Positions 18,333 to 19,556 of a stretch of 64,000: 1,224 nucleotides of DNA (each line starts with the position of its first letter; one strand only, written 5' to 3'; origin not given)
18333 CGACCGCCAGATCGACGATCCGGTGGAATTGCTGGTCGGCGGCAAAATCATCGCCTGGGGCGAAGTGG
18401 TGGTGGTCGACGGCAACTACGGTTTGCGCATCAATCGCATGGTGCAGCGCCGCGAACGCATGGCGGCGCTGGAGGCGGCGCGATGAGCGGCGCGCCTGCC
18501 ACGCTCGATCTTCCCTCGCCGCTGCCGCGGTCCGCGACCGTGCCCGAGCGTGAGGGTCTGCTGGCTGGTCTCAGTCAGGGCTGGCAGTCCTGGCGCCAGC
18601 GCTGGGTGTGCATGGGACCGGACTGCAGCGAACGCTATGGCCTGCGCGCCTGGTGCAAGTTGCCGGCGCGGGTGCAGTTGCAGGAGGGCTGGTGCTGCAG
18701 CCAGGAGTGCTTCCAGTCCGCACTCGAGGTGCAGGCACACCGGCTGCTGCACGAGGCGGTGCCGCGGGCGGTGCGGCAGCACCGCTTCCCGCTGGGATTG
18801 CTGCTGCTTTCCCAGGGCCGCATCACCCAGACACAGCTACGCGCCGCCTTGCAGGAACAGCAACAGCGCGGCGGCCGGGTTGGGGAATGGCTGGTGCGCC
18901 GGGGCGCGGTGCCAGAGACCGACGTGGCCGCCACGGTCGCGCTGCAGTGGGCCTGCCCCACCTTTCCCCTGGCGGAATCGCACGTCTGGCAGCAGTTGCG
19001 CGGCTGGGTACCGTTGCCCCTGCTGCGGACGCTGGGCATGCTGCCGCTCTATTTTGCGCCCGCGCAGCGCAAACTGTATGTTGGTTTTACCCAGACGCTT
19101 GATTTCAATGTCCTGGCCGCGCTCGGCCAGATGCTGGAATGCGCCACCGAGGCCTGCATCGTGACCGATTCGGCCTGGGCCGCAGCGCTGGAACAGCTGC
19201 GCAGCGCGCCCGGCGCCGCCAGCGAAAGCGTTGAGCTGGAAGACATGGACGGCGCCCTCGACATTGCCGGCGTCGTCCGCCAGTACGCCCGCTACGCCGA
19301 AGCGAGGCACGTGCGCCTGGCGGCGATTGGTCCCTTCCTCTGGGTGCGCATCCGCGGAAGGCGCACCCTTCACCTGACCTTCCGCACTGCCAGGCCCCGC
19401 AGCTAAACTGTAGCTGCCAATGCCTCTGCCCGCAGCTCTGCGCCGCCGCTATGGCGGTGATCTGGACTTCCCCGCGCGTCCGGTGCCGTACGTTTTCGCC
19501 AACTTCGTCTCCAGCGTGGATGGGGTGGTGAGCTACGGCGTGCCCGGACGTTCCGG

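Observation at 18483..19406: Stand-alone zinc-ribbon + MshEN (c-di-GMP-receptor-type) protein translationally coupled to fliN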

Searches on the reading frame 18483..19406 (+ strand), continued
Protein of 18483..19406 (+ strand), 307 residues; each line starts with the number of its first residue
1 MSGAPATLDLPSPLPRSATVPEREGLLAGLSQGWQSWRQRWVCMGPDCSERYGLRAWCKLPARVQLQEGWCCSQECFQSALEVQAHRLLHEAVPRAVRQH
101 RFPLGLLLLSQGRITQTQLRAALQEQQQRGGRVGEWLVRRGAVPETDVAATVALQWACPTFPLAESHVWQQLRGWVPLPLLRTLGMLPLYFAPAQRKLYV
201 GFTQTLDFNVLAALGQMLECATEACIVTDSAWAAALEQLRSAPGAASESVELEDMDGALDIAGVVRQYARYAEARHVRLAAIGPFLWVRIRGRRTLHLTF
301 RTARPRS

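Call 46: search_protein_families(library=pfam, proteins=[L019:589-1602:+, L019:2031-3341:-, L019:3539-4006:+, L019:4178-5239:+, L019:5233-6702:+, L019:6805-8070:+, L054:9393-10031:+, L054:9659-10981:+, L054:7264-7737:+, L054:11240-11983:+], max_evalue=0.01)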
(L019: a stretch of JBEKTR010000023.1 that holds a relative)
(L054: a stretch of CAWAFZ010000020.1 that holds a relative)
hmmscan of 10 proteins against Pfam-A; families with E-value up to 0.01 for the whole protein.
L019:589-1602:+ (337 aa): 1 family
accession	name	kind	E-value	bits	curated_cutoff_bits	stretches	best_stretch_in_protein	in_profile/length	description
PF00589.27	Phage_integrase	-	7.7e-15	55.5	27.1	1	141-303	20-168/172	Phage integrase family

L019:2031-3341:- (436 aa): 1 family
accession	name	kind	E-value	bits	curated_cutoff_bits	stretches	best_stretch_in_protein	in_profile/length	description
PF00990.26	GGDEF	-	9.1e-30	104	23.8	2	235-338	1-112/161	Diguanylate cyclase, GGDEF domain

L019:3539-4006:+ (155 aa): 1 family
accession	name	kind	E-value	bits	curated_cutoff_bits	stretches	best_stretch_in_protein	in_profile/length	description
PF00072.30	Response_reg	-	1.1e-27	96.8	30.2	1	3-113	1-111/111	Response regulator receiver domain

L019:4178-5239:+ (353 aa): 1 family
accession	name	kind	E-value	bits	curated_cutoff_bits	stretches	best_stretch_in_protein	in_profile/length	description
PF05157.20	MshEN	-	0.00083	19.7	23.1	1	203-269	15-80/90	MshEN domain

L019:5233-6702:+ (489 aa): 2 families
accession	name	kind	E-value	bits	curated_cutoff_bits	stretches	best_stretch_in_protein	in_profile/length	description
PF00425.24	Chorismate_bind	-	1.3e-94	317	27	1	223-476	2-257/257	chorismate binding enzyme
PF04715.19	Anth_synt_I_N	-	1e-34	120.2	23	1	28-167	1-139/140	Anthranilate synthase component I, N terminal region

L019:6805-8070:+ (421 aa): 2 families
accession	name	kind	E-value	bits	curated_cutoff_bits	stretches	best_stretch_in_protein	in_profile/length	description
PF13194.11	DUF4010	-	6.3e-55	186.6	30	1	187-391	3-210/210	Domain of unknown function (DUF4010)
PF02308.21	MgtC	-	2.5e-17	63.8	31.4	1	16-137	2-119/121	MgtC family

L054:9393-10031:+ (212 aa): 2 families
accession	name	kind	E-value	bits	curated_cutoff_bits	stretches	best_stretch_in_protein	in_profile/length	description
PF00072.30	Response_reg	-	1.6e-28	99.5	30.2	1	3-113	1-111/111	Response regulator receiver domain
PF00486.34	Trans_reg_C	-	1.9e-16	60.4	26.2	1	145-196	1-52/77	Transcriptional regulatory protein, C terminal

L054:9659-10981:+ (440 aa): 1 family
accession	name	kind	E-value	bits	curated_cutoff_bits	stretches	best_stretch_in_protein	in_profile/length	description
PF05157.20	MshEN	-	0.002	18.5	23.1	1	275-358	6-88/90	MshEN domain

L054:7264-7737:+ (157 aa): 1 family
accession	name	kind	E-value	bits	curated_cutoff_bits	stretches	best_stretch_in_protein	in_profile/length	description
PF11645.14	PDDEXK_5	-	3.1e-16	60.1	26.1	1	17-145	2-135/138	PD-(D/E)XK endonuclease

L054:11240-11983:+ (247 aa): 3 families
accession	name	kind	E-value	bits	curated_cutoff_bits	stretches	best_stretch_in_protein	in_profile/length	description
PF22692.1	LlgE_F_G_D1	-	3.3e-16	59.6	27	1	93-154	3-64/64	Flagellar hook protein FlgE/F/G D1 domain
PF06429.18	Flg_bbr_C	-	7.4e-10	38.6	23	1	198-238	2-42/46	Flagellar basal body rod FlgEFG protein C-terminal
PF00460.25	Flg_bb_rod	-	6.5e-06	26.4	20.7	1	9-38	2-31/31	Flagella basal body rod protein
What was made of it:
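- One paralogue lies next to a GGDEF gene (call 46).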

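Call 51: search_protein_families(library=pfam, proteins=[L012:10892-11896:+, L012:11900-12286:+, L012:12283-12774:+, L012:13002-13772:+, L012:13791-14582:+, L012:14594-15511:+, L012:15524-16258:+, L012:16255-17400:+, L033:10506-11555:+, L033:11694-12500:+], max_evalue=0.01)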
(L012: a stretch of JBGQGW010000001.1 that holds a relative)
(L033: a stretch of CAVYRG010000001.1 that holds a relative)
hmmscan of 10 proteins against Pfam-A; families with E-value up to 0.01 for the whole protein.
L012:10892-11896:+ (334 aa): 2 families
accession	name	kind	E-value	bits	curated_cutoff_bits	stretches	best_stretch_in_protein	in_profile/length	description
PF08668.18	HDOD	-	1.2e-44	152.6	22.9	1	42-236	1-196/196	HDOD domain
PF01966.28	HD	-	1.3e-07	32.3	22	1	135-188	1-49/116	HD domain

L012:11900-12286:+ (128 aa): 1 family
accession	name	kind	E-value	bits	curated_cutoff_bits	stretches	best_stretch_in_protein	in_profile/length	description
PF00072.30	Response_reg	-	3.4e-31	108.1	30.2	1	6-120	1-110/111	Response regulator receiver domain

L012:12283-12774:+ (163 aa): 2 families
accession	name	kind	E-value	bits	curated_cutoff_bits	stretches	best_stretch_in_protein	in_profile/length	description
PF13690.11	CheX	-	6.3e-21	74.7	27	1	53-147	1-92/94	Chemotaxis phosphatase CheX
PF04509.17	CheC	-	0.0042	17.5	22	1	95-128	3-37/38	CheC-like family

L012:13002-13772:+ (256 aa): 3 families
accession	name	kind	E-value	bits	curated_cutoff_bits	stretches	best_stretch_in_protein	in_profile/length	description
PF22692.1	LlgE_F_G_D1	-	3.1e-14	53.3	27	1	94-163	2-64/64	Flagellar hook protein FlgE/F/G D1 domain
PF00460.25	Flg_bb_rod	-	8.1e-11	42.1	20.7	1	11-40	2-31/31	Flagella basal body rod protein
PF06429.18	Flg_bbr_C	-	0.00015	21.7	23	1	206-239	1-34/46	Flagellar basal body rod FlgEFG protein C-terminal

L012:13791-14582:+ (263 aa): 3 families
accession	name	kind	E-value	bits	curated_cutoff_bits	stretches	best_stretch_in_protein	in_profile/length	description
PF22692.1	LlgE_F_G_D1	-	2.8e-27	95.1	27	1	96-159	1-64/64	Flagellar hook protein FlgE/F/G D1 domain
PF06429.18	Flg_bbr_C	-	4.9e-23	80.8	23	1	216-261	1-46/46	Flagellar basal body rod FlgEFG protein C-terminal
PF00460.25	Flg_bb_rod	-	6.4e-09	36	20.7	1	5-35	1-31/31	Flagella basal body rod protein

L012:14594-15511:+ (305 aa): 1 family
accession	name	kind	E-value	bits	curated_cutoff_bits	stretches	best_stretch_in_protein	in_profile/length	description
PF13144.11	ChapFlgA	-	8.1e-08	32.8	23.8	1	242-300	61-119/122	Chaperone for flagella basal body P-ring formation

L012:15524-16258:+ (244 aa): 1 family
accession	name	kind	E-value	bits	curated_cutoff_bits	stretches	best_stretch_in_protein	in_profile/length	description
PF02107.21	FlgH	-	9.7e-39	133.2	27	1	63-237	3-166/172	Flagellar L-ring protein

L012:16255-17400:+ (381 aa): 1 family
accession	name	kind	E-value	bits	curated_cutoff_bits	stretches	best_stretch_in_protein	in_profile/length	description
PF02119.21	FlgI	-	4.5e-129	430.7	25.3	1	39-380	1-343/343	Flagellar P-ring protein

L033:10506-11555:+ (349 aa): 2 families
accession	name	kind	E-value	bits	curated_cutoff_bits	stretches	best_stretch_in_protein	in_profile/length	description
PF13690.11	CheX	-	9.4e-23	80.5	27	1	236-332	1-93/94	Chemotaxis phosphatase CheX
PF04509.17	CheC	-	0.00057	20.2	22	1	279-312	3-37/38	CheC-like family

L033:11694-12500:+ (268 aa): 3 families
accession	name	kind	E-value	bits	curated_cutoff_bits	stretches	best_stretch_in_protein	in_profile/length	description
PF22692.1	LlgE_F_G_D1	-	5e-12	46.2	27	1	111-174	1-64/64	Flagellar hook protein FlgE/F/G D1 domain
PF06429.18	Flg_bbr_C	-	4.4e-10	39.4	23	1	217-252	1-36/46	Flagellar basal body rod FlgEFG protein C-terminal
PF00460.25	Flg_bb_rod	-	0.00029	21.2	20.7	1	31-57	4-30/31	Flagella basal body rod protein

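Call 52: find_homologous_proteins(query=A1, max_evalue=1e-20)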
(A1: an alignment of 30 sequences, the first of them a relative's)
Query A1 (30 sequences) (307 aa, profile of the alignment): 629 proteins with E <= 1e-20 among 8000 candidates; the best 120 are listed.
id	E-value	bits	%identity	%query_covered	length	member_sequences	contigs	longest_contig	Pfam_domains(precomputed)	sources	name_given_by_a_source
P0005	2.3e-147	508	62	91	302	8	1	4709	-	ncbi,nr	ncbi:MAG TPA: hypothetical protein VNF74_04395 [Terriglobales bacterium]|nr:hypothetical protein [Te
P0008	7.8e-143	493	61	96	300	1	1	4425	-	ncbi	ncbi:MAG: hypothetical protein ACRD1E_05395 [Terriglobales bacterium]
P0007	1.4e-141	489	62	91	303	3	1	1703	-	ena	-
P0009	2.4e-141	488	60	91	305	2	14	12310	-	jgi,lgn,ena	-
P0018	9.9e-141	486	55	95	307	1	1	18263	-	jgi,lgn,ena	-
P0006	1.2e-140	486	60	99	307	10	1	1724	-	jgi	jgi:hypothetical protein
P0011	3.5e-140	485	61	92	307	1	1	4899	-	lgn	-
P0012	4.4e-140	484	59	98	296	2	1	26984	-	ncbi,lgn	-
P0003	9.2e-139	480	69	89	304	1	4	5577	-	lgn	-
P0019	1.4e-138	479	57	91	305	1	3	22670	-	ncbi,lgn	ncbi:MAG: hypothetical protein ACRD01_13645 [Terriglobales bacterium]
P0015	1.7e-138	479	57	99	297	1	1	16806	-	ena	-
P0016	5.8e-138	477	61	89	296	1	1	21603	-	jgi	jgi:hypothetical protein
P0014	1.8e-137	476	56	98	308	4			-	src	-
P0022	1.4e-136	473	61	88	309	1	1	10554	-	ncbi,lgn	ncbi:MAG: hypothetical protein ACRD1L_00945 [Terriglobales bacterium]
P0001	1.6e-136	472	100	100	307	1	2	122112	-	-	-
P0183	1.3e-86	309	39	74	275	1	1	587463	-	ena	-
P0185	9.3e-83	296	38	74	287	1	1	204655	-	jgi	jgi:hypothetical protein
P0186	1.6e-82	295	38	85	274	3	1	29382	PF05157.21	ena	-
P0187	6.3e-82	293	37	86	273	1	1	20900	PF05157.21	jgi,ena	-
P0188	6.3e-82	293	36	81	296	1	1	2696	PF05157.21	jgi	jgi:hypothetical protein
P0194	1.1e-79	286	35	80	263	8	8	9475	PF05157.21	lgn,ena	-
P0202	2.4e-78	281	35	79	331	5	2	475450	-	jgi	jgi:hypothetical protein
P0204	4.6e-78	281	40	77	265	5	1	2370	PF05157.21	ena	-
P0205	5.0e-78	280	36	78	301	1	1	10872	PF05157.21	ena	-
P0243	2.8e-75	271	35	87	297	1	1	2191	PF05157.21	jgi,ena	-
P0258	1.5e-74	269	36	76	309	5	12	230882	-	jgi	jgi:hypothetical protein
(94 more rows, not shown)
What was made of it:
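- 18483..19406 (+): The gene in question: 307-aa zinc-site + MshEN + beta-alpha-beta-beta-beta protein. Its ATG overlaps the fliN stop (ATGA). More than 600 homologues at E<=1e-20 (call 52).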

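Call 63: find_homologous_proteins(query=L033:9974-10936:+, max_evalue=1e-30)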
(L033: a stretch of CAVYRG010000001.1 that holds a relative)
Query L033:9974-10936:+ (321 aa): 183 proteins with E <= 1e-30 among 8000 candidates; the best 120 are listed.
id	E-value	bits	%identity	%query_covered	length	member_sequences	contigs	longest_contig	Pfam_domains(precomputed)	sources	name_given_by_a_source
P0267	1.0e-215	733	100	100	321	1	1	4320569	-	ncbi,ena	-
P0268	3.4e-105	370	59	94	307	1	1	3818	-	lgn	-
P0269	2.1e-100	354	58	96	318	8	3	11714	-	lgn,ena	-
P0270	3.7e-95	337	57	86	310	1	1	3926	-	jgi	jgi:hypothetical protein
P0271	5.4e-92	327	53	88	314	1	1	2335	-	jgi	jgi:hypothetical protein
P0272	2.8e-90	321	55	89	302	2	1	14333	-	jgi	jgi:hypothetical protein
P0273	6.0e-88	313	54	90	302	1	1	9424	-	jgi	jgi:hypothetical protein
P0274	1.3e-85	306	52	90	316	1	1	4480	-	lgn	-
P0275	1.0e-83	299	53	88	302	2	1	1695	-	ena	-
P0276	1.3e-83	299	52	88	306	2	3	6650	PF05157.21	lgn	-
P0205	6.6e-83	297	57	73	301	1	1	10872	PF05157.21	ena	-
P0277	7.4e-83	297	54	82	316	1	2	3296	-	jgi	jgi:hypothetical protein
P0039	1.3e-82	296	52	85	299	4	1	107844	-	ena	-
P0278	2.1e-81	292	53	83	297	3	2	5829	-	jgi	jgi:hypothetical protein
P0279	2.8e-81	292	49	89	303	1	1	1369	-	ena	-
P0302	6.4e-74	267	54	73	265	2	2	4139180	-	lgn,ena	-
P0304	1.4e-73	266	49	83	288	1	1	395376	-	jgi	jgi:hypothetical protein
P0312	6.3e-72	261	53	74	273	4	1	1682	PF05157.21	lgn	-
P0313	2.3e-71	259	55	73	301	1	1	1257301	-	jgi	jgi:Type II secretion system (T2SS), protein E, N-terminal domain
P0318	8.4e-69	251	45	89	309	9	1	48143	PF05157.21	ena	-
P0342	1.7e-59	220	49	70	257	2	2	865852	-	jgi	jgi:hypothetical protein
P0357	7.6e-56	208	45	80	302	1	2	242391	PF05157.21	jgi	jgi:hypothetical protein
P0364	1.6e-54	204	44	74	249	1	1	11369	PF05157.21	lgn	-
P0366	7.2e-54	201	46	70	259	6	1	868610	-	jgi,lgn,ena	-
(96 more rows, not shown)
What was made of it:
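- On MshEN c-di-GMP receptor domain (NCBIfam NF053729 / Pfam PF05157): Some orthologues carry a precomputed PF05157 hit (calls 52, 63).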

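Call 64: list_cluster_members(proteins=[P0313, P0302, P0342, P0304, P0357, P0366, P0202, P0258, P0185, P0183])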
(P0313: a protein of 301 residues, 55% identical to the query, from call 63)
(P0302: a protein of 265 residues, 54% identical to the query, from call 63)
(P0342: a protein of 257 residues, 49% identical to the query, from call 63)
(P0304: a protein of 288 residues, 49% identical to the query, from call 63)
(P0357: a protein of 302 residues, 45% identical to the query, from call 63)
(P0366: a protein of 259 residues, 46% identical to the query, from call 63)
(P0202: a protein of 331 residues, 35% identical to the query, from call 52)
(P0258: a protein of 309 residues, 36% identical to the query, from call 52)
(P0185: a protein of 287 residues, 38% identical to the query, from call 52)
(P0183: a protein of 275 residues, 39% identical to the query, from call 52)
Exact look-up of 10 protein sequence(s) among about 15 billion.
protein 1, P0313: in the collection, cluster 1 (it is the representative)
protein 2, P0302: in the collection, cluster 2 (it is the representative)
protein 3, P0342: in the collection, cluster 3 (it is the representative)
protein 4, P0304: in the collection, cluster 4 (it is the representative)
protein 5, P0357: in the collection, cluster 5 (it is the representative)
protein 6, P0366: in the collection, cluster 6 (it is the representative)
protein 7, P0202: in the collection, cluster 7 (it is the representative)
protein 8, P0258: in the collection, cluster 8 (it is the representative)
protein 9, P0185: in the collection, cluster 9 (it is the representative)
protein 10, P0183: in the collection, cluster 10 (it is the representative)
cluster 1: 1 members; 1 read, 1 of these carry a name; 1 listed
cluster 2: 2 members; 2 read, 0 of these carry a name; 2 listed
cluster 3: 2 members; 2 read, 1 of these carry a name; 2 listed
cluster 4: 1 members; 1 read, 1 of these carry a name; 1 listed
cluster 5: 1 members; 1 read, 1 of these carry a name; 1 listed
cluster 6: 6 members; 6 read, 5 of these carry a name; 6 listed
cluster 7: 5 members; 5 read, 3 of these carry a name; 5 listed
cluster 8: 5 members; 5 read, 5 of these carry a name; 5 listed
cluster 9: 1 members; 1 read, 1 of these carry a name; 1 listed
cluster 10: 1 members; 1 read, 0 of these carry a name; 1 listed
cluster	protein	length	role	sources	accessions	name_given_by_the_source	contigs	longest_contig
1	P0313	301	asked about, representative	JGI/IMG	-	Type II secretion system (T2SS), protein E, N-terminal domain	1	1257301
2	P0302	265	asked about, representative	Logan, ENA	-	-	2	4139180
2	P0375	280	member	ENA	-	-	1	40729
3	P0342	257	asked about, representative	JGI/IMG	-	hypothetical protein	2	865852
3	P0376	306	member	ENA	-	-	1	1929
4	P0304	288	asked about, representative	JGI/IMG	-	hypothetical protein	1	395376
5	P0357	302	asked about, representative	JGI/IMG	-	hypothetical protein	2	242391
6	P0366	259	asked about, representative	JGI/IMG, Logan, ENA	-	-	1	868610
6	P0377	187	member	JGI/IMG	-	hypothetical protein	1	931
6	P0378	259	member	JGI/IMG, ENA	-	hypothetical protein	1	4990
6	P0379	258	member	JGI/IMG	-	hypothetical protein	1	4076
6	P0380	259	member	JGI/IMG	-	hypothetical protein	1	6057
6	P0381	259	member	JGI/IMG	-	hypothetical protein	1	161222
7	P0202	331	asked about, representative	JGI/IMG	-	hypothetical protein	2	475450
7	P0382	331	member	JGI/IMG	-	hypothetical protein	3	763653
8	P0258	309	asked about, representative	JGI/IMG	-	hypothetical protein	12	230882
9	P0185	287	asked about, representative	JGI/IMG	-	hypothetical protein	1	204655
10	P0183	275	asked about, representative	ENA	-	-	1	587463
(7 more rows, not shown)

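Call 65: find_encoding_contigs(protein=P0302, flank=6000, max_places=3)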
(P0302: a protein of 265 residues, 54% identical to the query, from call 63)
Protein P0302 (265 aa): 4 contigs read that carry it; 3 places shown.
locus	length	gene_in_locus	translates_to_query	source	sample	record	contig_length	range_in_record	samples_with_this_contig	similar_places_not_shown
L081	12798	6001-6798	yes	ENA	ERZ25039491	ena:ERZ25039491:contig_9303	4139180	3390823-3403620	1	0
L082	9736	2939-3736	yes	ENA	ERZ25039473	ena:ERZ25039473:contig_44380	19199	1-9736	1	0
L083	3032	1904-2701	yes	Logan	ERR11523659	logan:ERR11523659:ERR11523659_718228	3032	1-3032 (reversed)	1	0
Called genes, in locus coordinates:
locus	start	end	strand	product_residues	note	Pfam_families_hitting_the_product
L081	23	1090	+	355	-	PF01312:Bac_export_2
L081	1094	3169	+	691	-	PF00771:FHIPEP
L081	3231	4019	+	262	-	PF04542:Sigma70_r2, PF08281:Sigma70_r4_2, PF04545:Sigma70_r4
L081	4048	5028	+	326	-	PF02154:FliM, PF01052:FliMN_C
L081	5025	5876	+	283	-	PF01052:FliMN_C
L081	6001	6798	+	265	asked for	-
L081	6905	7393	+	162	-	PF13690:CheX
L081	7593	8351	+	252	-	PF00460:Flg_bb_rod (weak), PF22692:LlgE_F_G_D1, PF06429:Flg_bbr_C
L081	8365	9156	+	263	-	PF00460:Flg_bb_rod, PF22692:LlgE_F_G_D1, PF06429:Flg_bbr_C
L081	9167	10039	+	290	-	-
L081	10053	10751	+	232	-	PF02107:FlgH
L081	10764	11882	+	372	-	PF02119:FlgI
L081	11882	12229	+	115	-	-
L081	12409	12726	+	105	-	PF04316:FlgM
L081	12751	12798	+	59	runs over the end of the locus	-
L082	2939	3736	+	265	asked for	-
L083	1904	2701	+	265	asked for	-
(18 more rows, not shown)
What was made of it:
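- On Flagellar gene cluster member (Terriglobia): Independent gene calls agree (call 65).
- Independent gene calls on a 4.1-Mb contig show the same order (call 65).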

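Call 67: search_protein_families(library=ncbifam, alignment_id=A1, max_evalue=0.001)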
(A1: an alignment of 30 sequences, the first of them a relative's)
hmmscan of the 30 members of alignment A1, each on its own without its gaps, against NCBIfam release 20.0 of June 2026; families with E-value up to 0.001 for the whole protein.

A. member 1, P0001 (307 aa): 5 families
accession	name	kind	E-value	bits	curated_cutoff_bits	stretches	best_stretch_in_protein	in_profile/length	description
NF053729.1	c-di-GMP_motif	domain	1.8e-13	50.1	38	1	103-155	1-53/53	cyclic di-GMP-binding domain-containing protein, MshE-related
NF012033.0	PRK15489.1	equivalog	3.8e-11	41.9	537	1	96-247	485-634/703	glycosyl transferase family protein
NF008411.1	PRK11234.1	equivalog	9.7e-11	40.8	1170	1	95-239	474-616/723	cyclic di-3',5'-guanylate-activated glycosyltransferase NfrB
TIGR02538.1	type_IV_pilB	equivalog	1e-10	40.9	675.65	1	105-256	3-152/564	type IV-A pilus assembly ATPase PilB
TIGR03029.1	EpsG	equivalog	7.9e-06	25.2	313.8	1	104-171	5-72/274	chain length determinant protein tyrosine kinase EpsG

B. families by the number of members that match (of 30 scanned): 5 families
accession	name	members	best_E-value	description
NF053729.1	c-di-GMP_motif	30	2.6e-15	cyclic di-GMP-binding domain-containing protein, MshE-related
NF008411.1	PRK11234.1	30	9.7e-11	cyclic di-3',5'-guanylate-activated glycosyltransferase NfrB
NF012033.0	PRK15489.1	29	3.5e-13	glycosyl transferase family protein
TIGR02538.1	type_IV_pilB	29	1.7e-12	type IV-A pilus assembly ATPase PilB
TIGR03029.1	EpsG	12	1.2e-06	chain length determinant protein tyrosine kinase EpsG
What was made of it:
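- Checked: All 30 first-round homologues hit the same model (call 67).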

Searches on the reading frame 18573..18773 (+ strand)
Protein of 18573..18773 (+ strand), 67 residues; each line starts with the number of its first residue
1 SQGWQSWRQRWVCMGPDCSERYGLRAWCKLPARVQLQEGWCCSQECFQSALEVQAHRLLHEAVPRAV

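Call 43: search_protein_families(library=pfam, proteins=[window:18573-18773:+], max_evalue=10)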
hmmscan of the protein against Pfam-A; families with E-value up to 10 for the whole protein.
seq(67 aa): 2 families
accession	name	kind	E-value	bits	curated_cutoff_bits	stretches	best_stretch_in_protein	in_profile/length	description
PF15801.11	zf-C6H2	-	0.001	19.6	30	1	13-61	1-46/47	zf-MYND-like zinc finger, mRNA-binding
PF08914.17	Myb_Rap1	-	0.53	11.2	27.1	1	4-12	41-49/59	Rap1 Myb domain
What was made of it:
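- On TRASH / zf-FCS / MYM-type zinc fingers: The only hit is zf-C6H2/MYND-like at 19.6 bits against cut-off 30 (call 43).
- Checked: The only hit is a weak zf-C6H2/MYND-like match, 19.6 bits against a cut-off of 30 (call 43).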
